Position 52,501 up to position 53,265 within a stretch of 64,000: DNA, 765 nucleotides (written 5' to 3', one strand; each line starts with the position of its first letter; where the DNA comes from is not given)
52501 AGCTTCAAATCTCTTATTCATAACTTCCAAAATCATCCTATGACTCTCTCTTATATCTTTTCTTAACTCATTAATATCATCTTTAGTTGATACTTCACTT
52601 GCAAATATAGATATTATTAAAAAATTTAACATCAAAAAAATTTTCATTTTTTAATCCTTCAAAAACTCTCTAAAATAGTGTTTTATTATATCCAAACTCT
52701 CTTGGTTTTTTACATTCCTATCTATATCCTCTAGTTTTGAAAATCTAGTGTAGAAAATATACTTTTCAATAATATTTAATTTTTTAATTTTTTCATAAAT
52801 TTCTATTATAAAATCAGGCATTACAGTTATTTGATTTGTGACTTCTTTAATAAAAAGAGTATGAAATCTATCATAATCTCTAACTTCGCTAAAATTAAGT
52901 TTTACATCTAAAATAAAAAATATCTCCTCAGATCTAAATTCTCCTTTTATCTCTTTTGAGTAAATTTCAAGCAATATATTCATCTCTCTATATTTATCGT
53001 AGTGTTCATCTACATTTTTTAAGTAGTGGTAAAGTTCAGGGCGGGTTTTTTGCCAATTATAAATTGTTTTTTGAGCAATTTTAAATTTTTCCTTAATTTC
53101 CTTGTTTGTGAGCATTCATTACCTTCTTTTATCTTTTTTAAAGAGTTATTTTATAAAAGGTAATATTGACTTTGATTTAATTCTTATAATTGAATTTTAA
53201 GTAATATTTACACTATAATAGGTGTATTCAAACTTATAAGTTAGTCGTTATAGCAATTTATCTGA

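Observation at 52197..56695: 4.5-kb three-gene insertion bounded by a perfect 17-bp direct repeat between metF and purN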

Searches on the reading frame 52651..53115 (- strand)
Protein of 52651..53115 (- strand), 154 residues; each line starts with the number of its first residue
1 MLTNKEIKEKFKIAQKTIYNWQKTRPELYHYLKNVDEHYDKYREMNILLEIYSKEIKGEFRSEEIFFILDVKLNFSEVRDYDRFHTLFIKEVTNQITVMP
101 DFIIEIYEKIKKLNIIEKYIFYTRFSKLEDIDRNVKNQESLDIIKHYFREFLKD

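Call 7: search_protein_families(library=pfam, proteins=[window:52651-53115:-], max_evalue=0.01)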
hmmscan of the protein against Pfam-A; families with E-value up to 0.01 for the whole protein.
window:52651-53115:- (154 aa): 0 families

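Call 21: search_protein_families(library=ncbifam, proteins=[window:52651-53115:-], max_evalue=0.1)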
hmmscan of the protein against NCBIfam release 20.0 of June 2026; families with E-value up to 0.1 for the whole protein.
window:52651-53115:- (154 aa): 1 family
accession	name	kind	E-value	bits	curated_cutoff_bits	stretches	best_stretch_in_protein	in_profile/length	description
NF047737.1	antiphage_MADS1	equivalog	0.044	14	80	1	2-25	4-27/49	methylation-associated defense system helix-turn-helix domain-containing protein MAD1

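Call 22: search_protein_families(library=phrogs, proteins=[window:52651-53115:-], max_evalue=0.1)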
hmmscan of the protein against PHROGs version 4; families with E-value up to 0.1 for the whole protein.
window:52651-53115:- (154 aa): 5 families
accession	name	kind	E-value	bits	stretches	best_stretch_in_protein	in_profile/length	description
phrog_4745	-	DNA, RNA and nucleotide metabolism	0.00078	20.2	1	2-26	32-56/107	DNA binding protein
phrog_309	-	head and packaging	0.0029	18.6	1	2-34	157-189/319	terminase small subunit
phrog_1553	-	integration and excision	0.015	15.9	1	1-24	4-27/65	excisionase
phrog_2538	-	head and packaging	0.048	14.8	1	3-34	20-50/129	terminase small subunit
phrog_4494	-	unknown function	0.081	14.4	0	5-35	22-52/109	-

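Call 23: search_protein_families(library=padloc, proteins=[window:52651-53115:-], max_evalue=0.1)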
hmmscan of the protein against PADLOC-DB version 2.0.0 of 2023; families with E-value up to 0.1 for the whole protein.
window:52651-53115:- (154 aa): 0 families

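Call 24: find_homologous_proteins(query=window:52651-53115:-, max_evalue=0.001)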
Query window:52651-53115:- (154 aa): 4 proteins with E <= 0.001 among 68 candidates.
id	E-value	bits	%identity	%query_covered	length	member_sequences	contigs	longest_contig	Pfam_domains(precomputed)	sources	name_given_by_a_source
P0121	1.6e-91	322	100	100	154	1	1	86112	-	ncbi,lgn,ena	-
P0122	3.9e-65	236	74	100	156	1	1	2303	-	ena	-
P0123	2.2e-22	98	38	99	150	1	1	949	-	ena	-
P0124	2.8e-22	97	37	99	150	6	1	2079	-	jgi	-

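Call 25: find_encoding_contigs(protein=P0122, flank=10000, max_places=6)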
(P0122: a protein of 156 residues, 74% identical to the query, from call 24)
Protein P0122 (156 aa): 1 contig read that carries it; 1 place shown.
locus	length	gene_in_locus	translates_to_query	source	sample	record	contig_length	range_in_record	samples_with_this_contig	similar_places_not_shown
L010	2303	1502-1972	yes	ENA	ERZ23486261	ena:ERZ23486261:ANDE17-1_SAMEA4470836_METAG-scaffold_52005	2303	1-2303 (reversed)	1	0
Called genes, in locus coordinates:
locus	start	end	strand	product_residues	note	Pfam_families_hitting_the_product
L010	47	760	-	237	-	-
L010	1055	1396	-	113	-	-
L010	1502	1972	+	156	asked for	-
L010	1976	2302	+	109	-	?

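Call 26: find_encoding_contigs(protein=P0124, flank=10000, max_places=10)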
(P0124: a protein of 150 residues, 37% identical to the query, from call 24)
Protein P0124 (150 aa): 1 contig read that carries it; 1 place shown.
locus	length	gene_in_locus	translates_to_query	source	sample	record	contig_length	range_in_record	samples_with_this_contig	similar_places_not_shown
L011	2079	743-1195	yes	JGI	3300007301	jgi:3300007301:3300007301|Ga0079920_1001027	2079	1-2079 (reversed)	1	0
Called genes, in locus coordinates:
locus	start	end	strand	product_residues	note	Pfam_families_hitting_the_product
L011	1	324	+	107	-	?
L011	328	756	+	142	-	PF14539:DUF4442 (weak), PF13622:4HBT_3 (faint), PF03061:4HBT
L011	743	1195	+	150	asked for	-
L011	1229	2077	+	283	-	?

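Call 50: search_protein_representatives(protein=window:52651-53115:-)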
Query: 154 residues. Proteins with E-value up to 0.001 (for the whole library): 28; up to 1e-10: 15; up to 1e-30: 1. The best 28 are listed.
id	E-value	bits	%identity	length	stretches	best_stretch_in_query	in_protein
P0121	5.0e-92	322.0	100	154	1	1-154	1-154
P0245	1.4e-25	106.5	43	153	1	1-153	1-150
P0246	1.1e-22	97.1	37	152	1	1-152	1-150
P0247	9.1e-22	94.1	36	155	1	1-152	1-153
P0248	9.2e-22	94.1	46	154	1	4-153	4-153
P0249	1.1e-21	93.8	34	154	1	1-152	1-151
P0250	5.3e-19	85.1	33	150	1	1-154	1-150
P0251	2.2e-18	83.2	31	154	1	1-142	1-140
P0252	7.5e-18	81.4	32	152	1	3-152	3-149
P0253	2.8e-16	76.3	36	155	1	1-152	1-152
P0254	3.1e-16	76.1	54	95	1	1-72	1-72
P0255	1.1e-15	74.4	40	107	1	1-102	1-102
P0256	1.2e-14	71.0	40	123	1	35-153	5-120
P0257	6.8e-11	58.8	37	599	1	9-90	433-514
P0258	9.1e-11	58.4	45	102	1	1-74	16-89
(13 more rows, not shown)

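Call 60: find_related_loci(query=A4, collection=viral_contigs, flank=8000)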
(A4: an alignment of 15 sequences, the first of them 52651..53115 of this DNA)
Query A4 (154 aa) in viral_contigs; peptide patterns used: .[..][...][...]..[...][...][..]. (x = any residue, [..] = any of these).
44 stretches matched a pattern; 20 encode a relative of the query (tblastn E <= 1e-3); 20 distinct loci.
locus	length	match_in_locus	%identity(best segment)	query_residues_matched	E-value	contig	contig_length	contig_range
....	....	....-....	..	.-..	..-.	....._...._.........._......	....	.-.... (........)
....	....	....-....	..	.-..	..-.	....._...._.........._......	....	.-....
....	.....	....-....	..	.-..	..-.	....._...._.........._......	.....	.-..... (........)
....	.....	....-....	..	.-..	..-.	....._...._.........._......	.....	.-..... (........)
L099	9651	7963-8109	35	1-48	1e-5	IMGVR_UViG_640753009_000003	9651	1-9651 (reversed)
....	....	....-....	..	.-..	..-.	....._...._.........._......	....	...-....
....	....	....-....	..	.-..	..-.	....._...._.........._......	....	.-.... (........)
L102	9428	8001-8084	50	2-29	9e-5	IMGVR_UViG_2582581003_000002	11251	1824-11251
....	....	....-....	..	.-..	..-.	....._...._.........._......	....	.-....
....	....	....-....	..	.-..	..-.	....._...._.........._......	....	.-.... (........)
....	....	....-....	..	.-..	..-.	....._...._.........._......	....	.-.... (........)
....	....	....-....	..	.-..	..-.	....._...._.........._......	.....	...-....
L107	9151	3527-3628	38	1-34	1e-4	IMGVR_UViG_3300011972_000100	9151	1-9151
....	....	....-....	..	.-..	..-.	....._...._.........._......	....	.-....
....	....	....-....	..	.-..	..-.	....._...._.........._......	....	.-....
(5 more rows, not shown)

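Call 62: find_related_loci(query=A5, collection=metagenome_contigs, flank=8000)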
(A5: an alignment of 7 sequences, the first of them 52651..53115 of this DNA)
Query A5 (154 aa) in metagenome_contigs; peptide patterns used: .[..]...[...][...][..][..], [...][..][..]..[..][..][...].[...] (x = any residue, [..] = any of these).
407 stretches matched a pattern; 92 encode a relative of the query (tblastn E <= 1e-3); the best 80 are kept; 80 distinct loci.
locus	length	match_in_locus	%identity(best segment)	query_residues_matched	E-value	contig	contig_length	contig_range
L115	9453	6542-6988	45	1-152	4e-34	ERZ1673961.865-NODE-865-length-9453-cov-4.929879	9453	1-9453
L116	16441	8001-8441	38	1-152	8e-33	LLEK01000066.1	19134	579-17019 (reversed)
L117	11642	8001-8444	39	1-152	4e-32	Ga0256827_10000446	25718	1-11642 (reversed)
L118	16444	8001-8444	39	1-152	1e-31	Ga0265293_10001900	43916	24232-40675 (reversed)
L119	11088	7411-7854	39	1-152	1e-31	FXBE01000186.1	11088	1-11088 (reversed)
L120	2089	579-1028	40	1-153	1e-31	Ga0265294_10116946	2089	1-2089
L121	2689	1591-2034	39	1-152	4e-31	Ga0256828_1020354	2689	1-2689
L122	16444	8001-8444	37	1-153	3e-31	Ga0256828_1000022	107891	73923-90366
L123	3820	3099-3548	42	1-153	4e-31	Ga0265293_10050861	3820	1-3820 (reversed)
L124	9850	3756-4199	38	1-152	7e-31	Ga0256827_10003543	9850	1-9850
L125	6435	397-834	40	1-152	5e-31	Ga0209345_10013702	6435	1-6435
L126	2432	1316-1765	36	1-154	6e-31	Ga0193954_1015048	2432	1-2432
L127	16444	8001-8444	38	1-152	7e-31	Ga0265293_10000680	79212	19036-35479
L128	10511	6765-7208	38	1-152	7e-31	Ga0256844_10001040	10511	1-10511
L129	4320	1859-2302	38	1-152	6e-31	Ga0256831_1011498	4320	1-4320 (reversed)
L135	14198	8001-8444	36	1-152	5e-30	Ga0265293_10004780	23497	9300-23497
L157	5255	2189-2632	35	1-154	6e-27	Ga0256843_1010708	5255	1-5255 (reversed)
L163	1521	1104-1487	38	1-128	2e-26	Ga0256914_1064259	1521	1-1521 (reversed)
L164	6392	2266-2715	33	1-154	3e-26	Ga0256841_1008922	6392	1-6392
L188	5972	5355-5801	33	1-152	5e-23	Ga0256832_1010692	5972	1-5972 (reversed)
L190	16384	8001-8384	36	1-128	1e-22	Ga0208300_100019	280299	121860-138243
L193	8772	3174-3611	35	1-154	4e-22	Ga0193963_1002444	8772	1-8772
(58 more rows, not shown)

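Call 72: search_protein_families(library=pfam, proteins=[L010:47-760:-, L010:1055-1396:-], max_evalue=0.01)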
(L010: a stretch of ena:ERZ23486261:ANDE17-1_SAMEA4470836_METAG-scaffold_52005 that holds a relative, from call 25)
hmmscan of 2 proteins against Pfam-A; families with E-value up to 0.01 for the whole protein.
L010:47-760:- (237 aa): 0 families

L010:1055-1396:- (113 aa): 1 family
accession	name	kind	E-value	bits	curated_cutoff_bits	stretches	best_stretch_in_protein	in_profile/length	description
PF07953.20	Toxin_R_bind_N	-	1.2e-06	28.8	23.8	1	31-95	3-65/191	Clostridium neurotoxin, N-terminal receptor binding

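Call 80: search_solved_structures(query=A4, max_evalue=1)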
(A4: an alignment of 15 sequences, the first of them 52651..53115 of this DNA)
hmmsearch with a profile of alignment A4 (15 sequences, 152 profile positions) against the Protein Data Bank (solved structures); distinct sequences matched with E-value up to 1: 1.
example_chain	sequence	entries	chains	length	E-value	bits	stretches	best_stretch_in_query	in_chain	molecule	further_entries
1bod_A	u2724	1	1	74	0.13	15.4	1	44-96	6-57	CALBINDIN D9K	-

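Call 87: predict_structure(alignment_id=A6)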
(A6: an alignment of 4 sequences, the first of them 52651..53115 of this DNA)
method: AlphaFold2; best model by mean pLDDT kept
length: 154 residues; sequences in the alignment: 4
mean_pLDDT: 48.2   pTM: 0.34
mean pLDDT of the five models: 48.2, 45.7, 44.9, 40.3, 38.4
residues with pLDDT >= 90: 0; 70-90: 0; 50-70: 64; < 50: 90
segments of 3 or more residues with pLDDT < 50: 35-57, 69-83, 85-87, 89-98, 124-154
pLDDT, mean of each block of 10 residues (from residue 1): 50 51 55 47 45 46 52 42 49 47 61 57 48 44 36 31
secondary structure, 60 per line:
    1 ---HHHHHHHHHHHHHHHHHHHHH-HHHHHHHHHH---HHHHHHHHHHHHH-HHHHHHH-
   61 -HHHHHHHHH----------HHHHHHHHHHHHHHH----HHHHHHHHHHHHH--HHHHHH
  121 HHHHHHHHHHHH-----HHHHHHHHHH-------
elements in order: H4-24 H26-35 H39-51 H53-59 H62-70 H81-95 H100-112 H115-132 H138-147

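Call 98: predict_structure(alignment_id=A7)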
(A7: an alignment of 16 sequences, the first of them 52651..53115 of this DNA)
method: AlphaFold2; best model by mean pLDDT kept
length: 154 residues; sequences in the alignment: 16
mean_pLDDT: 88.1   pTM: 0.70
mean pLDDT of the five models: 88.1, 86.0, 86.0, 85.7, 80.3
residues with pLDDT >= 90: 84; 70-90: 63; 50-70: 7; < 50: 0
segments of 3 or more residues with pLDDT < 50: none
pLDDT, mean of each block of 10 residues (from residue 1): 88 92 92 80 85 93 91 87 93 87 96 95 86 68 90 88
secondary structure, 60 per line:
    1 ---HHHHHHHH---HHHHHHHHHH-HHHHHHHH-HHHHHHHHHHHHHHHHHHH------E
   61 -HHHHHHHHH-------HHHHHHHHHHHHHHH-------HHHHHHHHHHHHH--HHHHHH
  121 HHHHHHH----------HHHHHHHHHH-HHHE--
elements in order: H4-11 H15-24 H26-33 H35-53 H62-70 H78-92 H100-112 H115-127 H138-147

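Call 102: fold_search(model_id=the predicted structure, library=pdb)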
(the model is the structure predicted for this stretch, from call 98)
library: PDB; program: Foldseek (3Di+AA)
matches with E <= 10: 9; with E <= 0.001: 0
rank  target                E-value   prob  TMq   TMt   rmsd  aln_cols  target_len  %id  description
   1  5c8d_D                4.4e+00  0.05  0.19  0.13  14.8       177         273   10  Crystal structure of full-length Thermus thermophilus CarH bound to adenosylcobalamin (dark state) (released 2015-09-30)
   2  9m71_A                5.4e+00  0.44  0.46  0.60   2.9        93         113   13  AcrIE10 apo structure (released 2026-03-11)
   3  9m7t_A                5.4e+00  0.35  0.41  0.53   3.8        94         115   12  AcrIE10-DNA complex in Klebsiella pneumoniae (released 2026-03-18)
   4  8c5w                  5.4e+00  0.02  0.13  0.05  13.6       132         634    8  Crystal Structure of Penicillin-binding Protein 3 (PBP3) from Staphylococcus Epidermidis in complex with Cefotaxime (released 2023-12-13)
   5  4cqi                  6.0e+00  0.05  0.19  0.25  13.4        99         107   12  Crystal structure of recombinant tubulin-binding cofactor A (TBCA) from Leishmania major (released 2014-11-26)
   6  7eqe_C                6.4e+00  0.02  0.18  0.16  16.1       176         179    7  Crystal Structure of a transcription factor (released 2022-04-27)
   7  8ji9_B                7.9e+00  0.30  0.45  0.58   2.9        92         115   12  Crystal Structure of cas7 and AcrIE10 complex (released 2024-07-24)
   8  8z6e_B                8.3e+00  0.02  0.20  0.16  17.0       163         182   16  Structure of transcriptional regulator TetR (released 2025-04-23)
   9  6ama_B                9.7e+00  0.21  0.15  0.39   1.4        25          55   32  Structure of S. coelicolor/S. venezuelae BldC-smeA-ssfA complex to 3.09 Angstrom (released 2018-03-28)
